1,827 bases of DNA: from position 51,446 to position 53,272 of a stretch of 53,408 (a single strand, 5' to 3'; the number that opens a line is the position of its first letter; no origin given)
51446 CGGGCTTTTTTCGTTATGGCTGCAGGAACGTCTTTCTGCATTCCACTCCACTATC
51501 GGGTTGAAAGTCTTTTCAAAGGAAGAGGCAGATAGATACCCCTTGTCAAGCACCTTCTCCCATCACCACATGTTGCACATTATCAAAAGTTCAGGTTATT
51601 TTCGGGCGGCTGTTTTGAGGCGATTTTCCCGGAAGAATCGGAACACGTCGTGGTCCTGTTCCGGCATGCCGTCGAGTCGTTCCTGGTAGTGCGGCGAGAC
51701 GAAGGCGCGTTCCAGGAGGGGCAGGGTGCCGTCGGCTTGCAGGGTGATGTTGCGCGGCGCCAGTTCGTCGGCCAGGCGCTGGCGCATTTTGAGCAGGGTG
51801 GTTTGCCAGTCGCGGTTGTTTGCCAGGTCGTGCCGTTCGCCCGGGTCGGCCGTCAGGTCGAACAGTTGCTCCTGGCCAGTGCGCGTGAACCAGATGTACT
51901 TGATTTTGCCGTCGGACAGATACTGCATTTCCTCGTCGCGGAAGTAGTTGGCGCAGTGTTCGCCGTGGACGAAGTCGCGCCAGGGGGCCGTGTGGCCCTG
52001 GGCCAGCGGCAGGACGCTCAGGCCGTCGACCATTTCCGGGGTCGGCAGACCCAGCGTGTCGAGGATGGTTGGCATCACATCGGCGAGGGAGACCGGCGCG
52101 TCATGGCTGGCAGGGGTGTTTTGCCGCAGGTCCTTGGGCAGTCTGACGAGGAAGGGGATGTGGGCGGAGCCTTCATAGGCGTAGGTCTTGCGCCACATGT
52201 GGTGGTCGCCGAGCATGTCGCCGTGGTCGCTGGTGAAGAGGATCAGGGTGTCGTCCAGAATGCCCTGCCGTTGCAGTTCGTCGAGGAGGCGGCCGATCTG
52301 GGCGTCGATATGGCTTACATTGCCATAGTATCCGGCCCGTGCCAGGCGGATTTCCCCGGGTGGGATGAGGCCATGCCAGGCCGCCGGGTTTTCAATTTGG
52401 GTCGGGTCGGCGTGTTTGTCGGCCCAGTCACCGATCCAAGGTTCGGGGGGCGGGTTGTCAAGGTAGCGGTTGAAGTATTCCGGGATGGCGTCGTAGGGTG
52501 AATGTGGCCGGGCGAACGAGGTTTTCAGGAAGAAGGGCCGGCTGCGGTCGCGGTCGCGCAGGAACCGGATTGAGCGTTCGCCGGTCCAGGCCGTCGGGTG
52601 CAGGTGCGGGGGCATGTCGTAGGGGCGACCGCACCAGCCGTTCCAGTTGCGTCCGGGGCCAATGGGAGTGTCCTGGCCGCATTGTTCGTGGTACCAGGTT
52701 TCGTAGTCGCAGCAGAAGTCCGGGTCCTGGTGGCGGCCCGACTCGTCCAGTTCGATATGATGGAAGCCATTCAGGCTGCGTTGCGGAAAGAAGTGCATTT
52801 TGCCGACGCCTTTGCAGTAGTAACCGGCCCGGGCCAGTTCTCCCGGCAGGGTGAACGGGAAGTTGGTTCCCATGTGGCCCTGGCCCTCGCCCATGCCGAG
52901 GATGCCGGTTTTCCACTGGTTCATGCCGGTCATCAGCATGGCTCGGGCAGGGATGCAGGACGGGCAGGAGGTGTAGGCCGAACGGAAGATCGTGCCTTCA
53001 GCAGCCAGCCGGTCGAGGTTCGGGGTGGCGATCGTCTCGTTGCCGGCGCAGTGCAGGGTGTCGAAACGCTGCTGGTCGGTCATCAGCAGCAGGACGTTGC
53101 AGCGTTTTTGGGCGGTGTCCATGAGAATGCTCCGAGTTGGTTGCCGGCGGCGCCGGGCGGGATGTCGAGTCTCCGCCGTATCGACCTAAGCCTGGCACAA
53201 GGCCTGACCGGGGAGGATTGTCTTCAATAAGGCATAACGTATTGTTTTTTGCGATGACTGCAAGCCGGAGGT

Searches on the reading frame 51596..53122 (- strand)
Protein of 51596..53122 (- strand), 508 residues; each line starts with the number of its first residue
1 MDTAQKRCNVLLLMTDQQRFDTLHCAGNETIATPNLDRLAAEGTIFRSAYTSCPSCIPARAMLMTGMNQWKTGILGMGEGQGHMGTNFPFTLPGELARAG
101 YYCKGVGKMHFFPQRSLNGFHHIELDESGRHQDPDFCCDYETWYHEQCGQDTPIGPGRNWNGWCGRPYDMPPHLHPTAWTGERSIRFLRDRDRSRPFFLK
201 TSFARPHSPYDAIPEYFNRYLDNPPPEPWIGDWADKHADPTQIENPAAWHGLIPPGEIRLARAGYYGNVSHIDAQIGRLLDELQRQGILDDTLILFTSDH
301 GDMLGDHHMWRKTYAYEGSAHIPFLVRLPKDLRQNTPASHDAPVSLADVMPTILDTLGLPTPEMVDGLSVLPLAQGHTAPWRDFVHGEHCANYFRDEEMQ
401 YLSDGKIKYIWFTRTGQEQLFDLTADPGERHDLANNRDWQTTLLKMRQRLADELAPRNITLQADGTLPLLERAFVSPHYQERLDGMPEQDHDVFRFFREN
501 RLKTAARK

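Call 95: search_protein_families(library=pfam, proteins=[window:51596-53122:-], max_evalue=0.0001)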
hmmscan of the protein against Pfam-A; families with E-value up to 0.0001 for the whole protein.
window:51596-53122:- (508 aa): 4 families
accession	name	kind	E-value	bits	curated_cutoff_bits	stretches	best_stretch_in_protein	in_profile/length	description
PF00884.28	Sulfatase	-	1.4e-47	163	25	1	9-358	2-300/301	Sulfatase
PF16347.10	SGSH_C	-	2.7e-17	63.8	29.3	1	305-452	1-150/154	N-sulphoglucosamine sulphohydrolase, C-terminal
PF01663.27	Phosphodiest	-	2e-09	38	23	0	268-301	187-220/342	Type I phosphodiesterase / nucleotide pyrophosphatase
PF02995.22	DUF229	-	5.8e-06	25.7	25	1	268-338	309-377/496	Protein of unknown function (DUF229)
